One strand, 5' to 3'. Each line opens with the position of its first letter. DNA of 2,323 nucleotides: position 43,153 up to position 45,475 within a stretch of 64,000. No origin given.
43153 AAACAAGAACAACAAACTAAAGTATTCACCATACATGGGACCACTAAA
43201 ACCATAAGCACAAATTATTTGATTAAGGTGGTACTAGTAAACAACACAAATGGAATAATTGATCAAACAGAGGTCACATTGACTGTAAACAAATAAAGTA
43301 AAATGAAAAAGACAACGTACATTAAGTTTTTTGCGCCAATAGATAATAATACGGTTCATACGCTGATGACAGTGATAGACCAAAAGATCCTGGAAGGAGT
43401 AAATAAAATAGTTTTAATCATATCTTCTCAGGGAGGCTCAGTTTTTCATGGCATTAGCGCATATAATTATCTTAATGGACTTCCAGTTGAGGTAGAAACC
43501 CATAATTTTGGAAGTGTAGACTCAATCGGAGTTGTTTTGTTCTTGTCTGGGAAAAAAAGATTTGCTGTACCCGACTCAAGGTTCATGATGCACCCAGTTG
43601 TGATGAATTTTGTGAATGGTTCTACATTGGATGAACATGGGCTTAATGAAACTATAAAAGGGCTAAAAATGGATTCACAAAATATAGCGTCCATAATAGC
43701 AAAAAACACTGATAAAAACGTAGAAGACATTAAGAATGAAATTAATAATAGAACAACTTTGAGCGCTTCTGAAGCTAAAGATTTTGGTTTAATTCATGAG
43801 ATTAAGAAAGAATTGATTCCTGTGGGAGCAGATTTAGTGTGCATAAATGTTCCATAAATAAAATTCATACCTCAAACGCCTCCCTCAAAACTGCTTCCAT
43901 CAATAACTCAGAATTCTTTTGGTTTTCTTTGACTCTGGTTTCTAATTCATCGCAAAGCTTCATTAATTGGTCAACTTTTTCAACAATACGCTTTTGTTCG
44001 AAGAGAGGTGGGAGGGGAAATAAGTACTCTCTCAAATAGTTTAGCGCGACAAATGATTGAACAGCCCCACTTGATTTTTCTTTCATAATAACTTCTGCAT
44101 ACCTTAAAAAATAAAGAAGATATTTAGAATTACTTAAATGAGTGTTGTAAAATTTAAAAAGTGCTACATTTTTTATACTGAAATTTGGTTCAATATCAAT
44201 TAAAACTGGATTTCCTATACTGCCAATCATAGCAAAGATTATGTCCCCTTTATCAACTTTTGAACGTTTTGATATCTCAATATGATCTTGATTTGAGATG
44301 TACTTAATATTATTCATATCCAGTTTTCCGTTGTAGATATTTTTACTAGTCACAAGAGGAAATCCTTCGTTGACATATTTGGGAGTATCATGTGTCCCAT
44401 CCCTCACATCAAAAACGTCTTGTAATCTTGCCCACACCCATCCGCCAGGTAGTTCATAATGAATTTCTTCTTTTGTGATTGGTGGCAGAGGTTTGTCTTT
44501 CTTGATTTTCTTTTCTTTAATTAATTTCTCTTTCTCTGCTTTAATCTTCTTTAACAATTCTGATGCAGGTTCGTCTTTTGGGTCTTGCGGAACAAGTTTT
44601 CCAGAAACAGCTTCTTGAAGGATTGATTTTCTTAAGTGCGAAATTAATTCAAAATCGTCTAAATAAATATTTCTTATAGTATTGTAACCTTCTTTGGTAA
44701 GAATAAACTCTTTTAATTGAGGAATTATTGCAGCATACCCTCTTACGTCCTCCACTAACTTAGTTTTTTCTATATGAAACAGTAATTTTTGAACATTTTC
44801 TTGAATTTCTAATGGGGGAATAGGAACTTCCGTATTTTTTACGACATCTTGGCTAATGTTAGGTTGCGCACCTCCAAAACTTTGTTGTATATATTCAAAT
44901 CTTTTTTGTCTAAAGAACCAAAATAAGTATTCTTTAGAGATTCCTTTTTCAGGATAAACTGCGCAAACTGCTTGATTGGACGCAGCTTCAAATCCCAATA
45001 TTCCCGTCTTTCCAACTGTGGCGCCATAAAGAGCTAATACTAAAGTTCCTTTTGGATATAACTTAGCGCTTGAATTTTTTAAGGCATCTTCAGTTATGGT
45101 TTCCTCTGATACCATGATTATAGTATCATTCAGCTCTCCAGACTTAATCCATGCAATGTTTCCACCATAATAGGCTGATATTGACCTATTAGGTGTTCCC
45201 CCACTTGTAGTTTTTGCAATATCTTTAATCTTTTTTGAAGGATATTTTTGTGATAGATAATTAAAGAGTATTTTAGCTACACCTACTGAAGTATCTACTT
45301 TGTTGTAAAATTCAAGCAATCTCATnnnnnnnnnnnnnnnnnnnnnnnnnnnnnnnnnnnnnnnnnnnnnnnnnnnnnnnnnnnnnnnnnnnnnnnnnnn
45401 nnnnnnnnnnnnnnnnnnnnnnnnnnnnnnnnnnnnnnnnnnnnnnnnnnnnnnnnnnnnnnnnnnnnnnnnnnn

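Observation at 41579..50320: Low-GC block (wHTH protein, SNase-like fragment, lipoprotein, ClpP-like protease, hsdSMR, Cas4-like) bounded by GC-box promoter elements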

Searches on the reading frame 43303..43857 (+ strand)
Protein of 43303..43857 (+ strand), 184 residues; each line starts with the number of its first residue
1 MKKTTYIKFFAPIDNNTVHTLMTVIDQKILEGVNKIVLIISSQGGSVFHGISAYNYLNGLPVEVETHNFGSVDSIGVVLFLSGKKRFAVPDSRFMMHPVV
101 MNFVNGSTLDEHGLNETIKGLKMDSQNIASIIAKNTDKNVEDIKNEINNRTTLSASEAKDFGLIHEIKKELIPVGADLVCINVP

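Call 7: search_protein_families(library=pfam, proteins=[window:43303-43857:+], max_evalue=0.01)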
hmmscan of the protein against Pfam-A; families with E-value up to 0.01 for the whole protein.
window:43303-43857:+ (184 aa): 1 family
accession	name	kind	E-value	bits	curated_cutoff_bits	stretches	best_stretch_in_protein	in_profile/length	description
PF00574.28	CLP_protease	-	2.3e-25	89.9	20.2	1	30-168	43-179/182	Clp protease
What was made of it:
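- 43303..43857 (+): N-terminally truncated ClpP-like serine protease (184 aa), unique to this window. Pfam CLP_protease 89.9 bits, matching profile positions 43-179 (call 7).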

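Call 8: search_protein_families(library=padloc, proteins=[window:43303-43857:+], max_evalue=0.01)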
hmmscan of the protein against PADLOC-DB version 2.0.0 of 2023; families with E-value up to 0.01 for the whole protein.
window:43303-43857:+ (184 aa): 0 families

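Call 46: search_protein_families(library=ncbifam, proteins=[window:43303-43857:+], max_evalue=0.01)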
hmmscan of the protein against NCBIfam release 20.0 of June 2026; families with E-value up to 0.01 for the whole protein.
window:43303-43857:+ (184 aa): 10 families
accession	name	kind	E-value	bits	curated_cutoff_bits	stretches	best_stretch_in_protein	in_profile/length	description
NF009205.0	PRK12553.1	subfamily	3.2e-22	79.2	228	1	29-168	60-202/211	ATP-dependent Clp protease proteolytic subunit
NF001368.0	PRK00277.1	subfamily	1.2e-19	71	249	1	34-169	63-196/203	ATP-dependent Clp protease proteolytic subunit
NF045542.1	Clp_rel_HeadMat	equivalog_domain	6.4e-16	58.7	120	1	28-167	29-165/165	head maturation protease, ClpP-related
TIGR00493.1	clpP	equivalog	1.1e-15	57.9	308.6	1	33-167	57-189/192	ATP-dependent Clp endopeptidase proteolytic subunit ClpP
NF045540.1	scaf_prot_MCP1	exception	1.2e-15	57.2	475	1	19-170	16-163/652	ClpP-like prohead protease/major capsid protein fusion protein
NF011091.0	PRK14514.1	equivalog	1.1e-13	51.3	361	1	30-168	81-217/221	ATP-dependent Clp endopeptidase proteolytic subunit ClpP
NF011089.0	PRK14512.1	equivalog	2.1e-13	50.5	251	1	33-169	58-192/200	ATP-dependent Clp protease proteolytic subunit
NF011090.0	PRK14513.1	equivalog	8.4e-13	48.6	347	1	14-167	37-189/201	ATP-dependent Clp protease proteolytic subunit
NF009203.0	PRK12551.1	equivalog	4.7e-11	42.8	359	1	34-167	56-187/196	ATP-dependent Clp protease proteolytic subunit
NF009204.0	PRK12552.1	equivalog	4.6e-05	22.9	263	1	62-168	108-212/225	ATP-dependent Clp protease proteolytic subunit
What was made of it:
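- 43303..43857 (+): Below all NCBIfam cutoffs (call 46).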

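Call 47: search_protein_families(library=phrogs, proteins=[window:43303-43857:+], max_evalue=0.001)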
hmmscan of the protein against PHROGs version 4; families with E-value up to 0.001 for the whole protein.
window:43303-43857:+ (184 aa): 10 families
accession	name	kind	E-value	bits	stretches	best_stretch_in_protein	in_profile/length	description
phrog_94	-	head and packaging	2.9e-25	90.8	1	9-170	85-252/622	head maturation protease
phrog_2976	-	head and packaging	4.3e-17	63.9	1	3-169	19-183/394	head maturation protease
phrog_133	-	head and packaging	1.9e-14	54.3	1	23-169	38-180/668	head maturation protease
phrog_33547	-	unknown function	2.1e-12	47.7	1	20-169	16-160/357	-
phrog_1684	-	head and packaging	4.2e-11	43.9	1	32-167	72-202/284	head maturation protease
phrog_3348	-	unknown function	1.7e-09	38.5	1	30-169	64-199/386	-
phrog_53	-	head and packaging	6.6e-09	36.5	1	31-169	115-280/583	head maturation protease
phrog_5410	-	other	4.1e-06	27.2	1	35-99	57-121/323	ATP-dependent protease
phrog_1827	-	other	1.8e-05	25.2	1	35-104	54-123/202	ATP-dependent protease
phrog_23753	-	head and packaging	0.00013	22.7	1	21-168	29-172/298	head maturation protease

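Call 55: find_related_loci(query=window:43303-43857:+, collection=viral_contigs, flank=8000)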
Query window:43303-43857:+ (184 aa) in viral_contigs; peptide patterns used: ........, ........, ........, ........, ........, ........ (x = any residue, [..] = any of these).
23 stretches matched a pattern, but none encodes a relative of the query by tblastn (E <= 1e-3).
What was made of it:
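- On Prophage / viral remnant: No relative in IMG/VR contigs (call 55).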

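Call 87: search_solved_structures(query=window:43303-43857:+, max_evalue=0.001, show_alignments=2)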
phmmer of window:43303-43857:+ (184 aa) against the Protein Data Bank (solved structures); distinct sequences matched with E-value up to 0.001: 105 (the best 60 are shown).
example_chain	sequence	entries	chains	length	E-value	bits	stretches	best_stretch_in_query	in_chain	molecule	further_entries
9uxt_A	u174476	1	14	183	6.8e-24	87.8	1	7-174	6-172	Clp protease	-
6nay_A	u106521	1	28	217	4.6e-16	62.3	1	28-168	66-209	ATP-dependent Clp protease proteolytic subunit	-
6naw_A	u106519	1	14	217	4.8e-16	62.2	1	28-168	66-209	ATP-dependent Clp protease proteolytic subunit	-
6w9t_A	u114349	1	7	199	5e-16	62.1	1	34-168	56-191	ATP-dependent Clp protease proteolytic subunit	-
7kr2_A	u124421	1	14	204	5.3e-16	62.1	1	34-168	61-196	ATP-dependent Clp protease proteolytic subunit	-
6vfs_L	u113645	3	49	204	5.4e-16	62.1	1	34-168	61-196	ATP-dependent Clp protease proteolytic subunit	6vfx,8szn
6nah_A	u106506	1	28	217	5.4e-16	62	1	34-168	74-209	ATP-dependent Clp protease proteolytic subunit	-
5dkp_A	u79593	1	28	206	5.5e-16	62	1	34-168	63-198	ATP-dependent Clp protease proteolytic subunit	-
6naq_A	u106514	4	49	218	6.5e-16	61.8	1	34-168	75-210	ATP-dependent Clp protease proteolytic subunit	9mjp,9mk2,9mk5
29hb_A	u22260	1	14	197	2.6e-14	56.6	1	5-169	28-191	ATP-dependent Clp protease proteolytic subunit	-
8r04_A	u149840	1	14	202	3.4e-14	56.2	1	11-167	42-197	ATP-dependent Clp protease proteolytic subunit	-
8qyf_A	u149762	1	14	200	1.2e-13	54.5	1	7-168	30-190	ATP-dependent Clp protease proteolytic subunit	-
8cj4_A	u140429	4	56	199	1.2e-13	54.4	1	7-168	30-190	ATP-dependent Clp protease proteolytic subunit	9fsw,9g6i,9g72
6l3x_A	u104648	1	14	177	1.5e-13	54.1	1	7-167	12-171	ATP-dependent Clp protease proteolytic subunit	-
6l40_E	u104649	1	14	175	1.6e-13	54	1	7-167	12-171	ATP-dependent Clp protease proteolytic subunit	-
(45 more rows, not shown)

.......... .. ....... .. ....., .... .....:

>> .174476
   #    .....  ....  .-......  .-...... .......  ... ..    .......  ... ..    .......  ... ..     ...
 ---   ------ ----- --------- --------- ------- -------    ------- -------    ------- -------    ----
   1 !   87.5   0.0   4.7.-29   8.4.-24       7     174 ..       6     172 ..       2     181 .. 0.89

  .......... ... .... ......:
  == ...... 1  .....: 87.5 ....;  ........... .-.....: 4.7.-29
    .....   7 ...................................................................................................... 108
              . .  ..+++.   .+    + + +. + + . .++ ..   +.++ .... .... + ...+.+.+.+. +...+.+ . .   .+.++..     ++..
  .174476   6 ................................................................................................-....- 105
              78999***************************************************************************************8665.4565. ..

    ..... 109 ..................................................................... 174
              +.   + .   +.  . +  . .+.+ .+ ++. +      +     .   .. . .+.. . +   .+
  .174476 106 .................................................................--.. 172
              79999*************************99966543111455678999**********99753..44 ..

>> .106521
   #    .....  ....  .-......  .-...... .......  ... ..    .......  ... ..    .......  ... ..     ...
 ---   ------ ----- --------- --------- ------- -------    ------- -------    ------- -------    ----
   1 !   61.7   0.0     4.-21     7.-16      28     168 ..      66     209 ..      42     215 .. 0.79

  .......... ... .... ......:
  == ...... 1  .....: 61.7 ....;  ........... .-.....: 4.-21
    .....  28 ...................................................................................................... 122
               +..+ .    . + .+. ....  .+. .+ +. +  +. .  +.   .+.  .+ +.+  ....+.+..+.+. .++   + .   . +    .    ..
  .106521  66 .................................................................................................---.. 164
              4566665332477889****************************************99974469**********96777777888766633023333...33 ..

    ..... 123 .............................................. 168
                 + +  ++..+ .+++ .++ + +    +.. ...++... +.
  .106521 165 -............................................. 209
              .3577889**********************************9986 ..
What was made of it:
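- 43303..43857 (+): Best solved relative is 9uxt PpClpP1, E = 7e-24 (call 87).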

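Call 92: search_dna_similar(query=window:43303-43857:+, collection=phages, mode=protein, max_rows=8, max_evalue=0.001)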
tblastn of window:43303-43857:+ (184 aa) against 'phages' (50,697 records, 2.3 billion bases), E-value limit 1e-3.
Records with a match: 140; places in all: 140; records where one place covers at least 80% of the query: 31.
Best place of each record, by identity: <60% 140.
By first word of the organism name: Paenibacillus 31; Bacillus 17; Bacteriophage 16; Listeria 10; Prevotella 9; Klebsiella 9; Pseudomonas 8; Escherichia 7; Mycobacterium 6; Erwinia 6; and 8 more.
By host as written in the record: - 21; Listeria monocytogenes 10; Paenibacillus larvae 2017 10; Prevotella sp. 9; Paenibacillus larvae F1A 8; Paenibacillus larvae NRRL 2605 8; Bacillus anthracis Sterne 6; Klebsiella pneumoniae 5; and 45 more.
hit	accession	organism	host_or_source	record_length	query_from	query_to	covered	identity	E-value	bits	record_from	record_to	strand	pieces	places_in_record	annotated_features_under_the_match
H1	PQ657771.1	Escherichia phage EC.P3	Escherichia coli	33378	7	168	88%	34.6%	8e-20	91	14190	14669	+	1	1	hypothetical protein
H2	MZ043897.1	Escherichia phage E212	Escherichia coli K88 cvcc83902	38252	7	168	88%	34.6%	8e-20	91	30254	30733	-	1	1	none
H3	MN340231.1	Escherichia phage phiv205-1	Escherichia coli APEC DE205B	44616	7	168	88%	34.6%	8e-20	91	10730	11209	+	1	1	head maturation protease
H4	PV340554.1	Escherichia phage PhiR12_5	Escherichia coli C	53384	7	168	88%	34.6%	2e-19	90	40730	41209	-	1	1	hypothetical protein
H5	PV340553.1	Escherichia phage PhiR12_4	Escherichia coli C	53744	7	168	88%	34.6%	2e-19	90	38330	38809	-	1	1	hypothetical protein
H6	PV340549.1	Escherichia phage PhiR12_1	Escherichia coli str. K-12 substr. ...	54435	7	168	88%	34.6%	2e-19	90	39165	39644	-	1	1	hypothetical protein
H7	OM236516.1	Bacillus phage FADO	Bacillus subtilis BEST7003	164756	11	171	88%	30.3%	3e-8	58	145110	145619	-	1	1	hypothetical protein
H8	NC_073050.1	Bacillus phage FADO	Bacillus subtilis BEST7003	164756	11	171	88%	30.3%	3e-8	58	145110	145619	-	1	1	hypothetical protein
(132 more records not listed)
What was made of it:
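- On Prophage / viral remnant: Best phage identity is 34.6% (call 92).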

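Call 93: search_dna_similar(query=window:43303-43857:+, collection=plasmids, mode=protein, max_rows=8, max_evalue=0.001)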
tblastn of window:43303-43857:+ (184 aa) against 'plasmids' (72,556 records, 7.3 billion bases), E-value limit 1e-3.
Records with a match: 176; places in all: 197; records where one place covers at least 80% of the query: 116.
Best place of each record, by identity: <60% 176.
By first word of the organism name: Bacillus 61; Klebsiella 31; Azospirillum 5; Escherichia 5; Salmonella 4; Priestia 4; Paracoccus 4; Rhizobium 4; Sinorhizobium 4; Vibrio 4; and 38 more.
By predicted mobility (MOB-suite, as given by PLSDB): non-mobilizable 139; conjugative 25; mobilizable 12.
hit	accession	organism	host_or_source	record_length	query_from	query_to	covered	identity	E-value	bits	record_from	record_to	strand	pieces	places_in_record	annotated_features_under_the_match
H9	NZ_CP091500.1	Enterobacter cloacae complex sp. ECL404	cell culture,Drainage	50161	7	172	90%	33.3%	3e-20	94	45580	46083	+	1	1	ATP-dependent Clp protease proteolytic subunit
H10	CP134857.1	Arcobacter sp. AZ-2023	food,chicken meat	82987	1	171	93%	30.7%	1e-10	67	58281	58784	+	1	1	ATP-dependent Clp protease proteolytic subunit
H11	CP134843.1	Arcobacter sp. AZ-2023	food,chicken meat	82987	1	171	93%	30.7%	1e-10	67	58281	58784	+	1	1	ATP-dependent Clp protease proteolytic subunit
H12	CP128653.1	Arcobacter sp. DSM 115960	animal,chicken meat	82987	1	171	93%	30.7%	1e-10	67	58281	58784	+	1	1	ATP-dependent Clp protease proteolytic subunit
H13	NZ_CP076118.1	Bacillus amyloliquefaciens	Apostichopus japonicus,cell culture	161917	11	171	88%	30.3%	1e-7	58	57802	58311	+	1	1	ATP-dependent Clp protease proteolytic subunit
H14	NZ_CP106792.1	Bacillus subtilis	chicken,pure culture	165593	11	171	88%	30.3%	1e-7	58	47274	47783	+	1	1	ATP-dependent Clp protease proteolytic subunit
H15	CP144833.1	Candidatus Stammera capleta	insect metagenome,tissue sample,midgut ...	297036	6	167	88%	29.9%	3e-8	59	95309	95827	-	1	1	record has no annotation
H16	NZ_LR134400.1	Listeria monocytogenes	Homo sapiens,Vein blood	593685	3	167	90%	28.2%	4e-9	62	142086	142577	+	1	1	clpP: ATP-dependent Clp endopeptidase proteolytic subunit ClpP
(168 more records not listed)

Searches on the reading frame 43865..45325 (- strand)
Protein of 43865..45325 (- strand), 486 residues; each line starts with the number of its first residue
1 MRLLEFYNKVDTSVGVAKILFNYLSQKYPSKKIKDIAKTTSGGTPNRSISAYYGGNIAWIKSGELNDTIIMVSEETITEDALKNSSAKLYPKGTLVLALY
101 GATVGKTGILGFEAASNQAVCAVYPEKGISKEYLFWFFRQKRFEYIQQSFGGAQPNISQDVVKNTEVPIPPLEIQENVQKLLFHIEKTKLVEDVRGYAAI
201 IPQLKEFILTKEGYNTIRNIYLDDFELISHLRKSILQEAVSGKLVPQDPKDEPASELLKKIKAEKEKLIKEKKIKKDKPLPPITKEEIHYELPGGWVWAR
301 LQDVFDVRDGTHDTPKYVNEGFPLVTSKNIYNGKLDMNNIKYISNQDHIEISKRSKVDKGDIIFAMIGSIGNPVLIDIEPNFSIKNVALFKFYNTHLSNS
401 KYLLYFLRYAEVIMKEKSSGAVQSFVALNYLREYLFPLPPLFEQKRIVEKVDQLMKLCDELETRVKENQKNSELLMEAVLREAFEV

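Call 7: search_protein_families(library=pfam, proteins=[window:43865-45325:-], max_evalue=0.01)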
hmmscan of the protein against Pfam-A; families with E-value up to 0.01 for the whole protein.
window:43865-45325:- (486 aa): 1 family
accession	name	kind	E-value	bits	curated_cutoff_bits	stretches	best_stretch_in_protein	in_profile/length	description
PF01420.25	Methylase_S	-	2.8e-38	132.2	22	2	30-187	6-154/168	Type I restriction modification DNA specificity domain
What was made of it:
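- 43865..45325 (-): hsdS, type I specificity subunit with two target-recognition domains. Pfam Methylase_S with 2 stretches (call 7).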

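Call 8: search_protein_families(library=padloc, proteins=[window:43865-45325:-], max_evalue=0.01)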
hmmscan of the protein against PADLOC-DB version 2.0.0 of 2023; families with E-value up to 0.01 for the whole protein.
window:43865-45325:- (486 aa): 125 families (the best 25 are shown)
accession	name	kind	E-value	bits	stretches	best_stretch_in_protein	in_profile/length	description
PDLC03179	Specificity_I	-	3.9e-88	294.8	2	228-483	326-587/589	Type I specificity subunit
PDLC03076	Specificity_I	-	3.9e-83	278.3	1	31-462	74-487/488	Type I specificity subunit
PDLC03090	Specificity_I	-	3.3e-59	199.3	2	30-206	239-417/434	Type I specificity subunit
PDLC03196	Specificity_I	-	5.6e-57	191.4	3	228-347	19-138/792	Type I specificity subunit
PDLC03119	Specificity_I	-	1.9e-56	189.7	2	30-182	5-159/393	Type I specificity subunit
PDLC03079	Specificity_I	-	9.1e-55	184.6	3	284-484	18-213/470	Type I specificity subunit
PDLC03189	Specificity_I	-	1.3e-53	180.5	3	268-484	197-413/459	Type I specificity subunit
PDLC04137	mad5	-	2.8e-53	179.5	1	32-477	7-391/392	mads_5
PDLC03096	Specificity_I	-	9.5e-53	177.9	2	228-479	20-269/658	Type I specificity subunit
PDLC03169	Specificity_I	-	5.8e-52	175.6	2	228-484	191-415/461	Type I specificity subunit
PDLC03162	Specificity_I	-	4e-51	172.1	2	32-182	12-164/431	Type I specificity subunit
PDLC03099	Specificity_I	-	1e-47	161.2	2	31-187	204-362/405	Type I specificity subunit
PDLC03109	Specificity_I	-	4.3e-45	152.3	3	290-485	289-494/591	Type I specificity subunit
PDLC03107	Specificity_I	-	2.3e-42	143.5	2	27-347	2-250/392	Type I specificity subunit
PDLC03084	Specificity_I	-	1.4e-41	141.1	2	295-477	193-383/392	Type I specificity subunit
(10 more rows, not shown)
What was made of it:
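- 43865..45325 (-): PADLOC Specificity_I (call 8).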
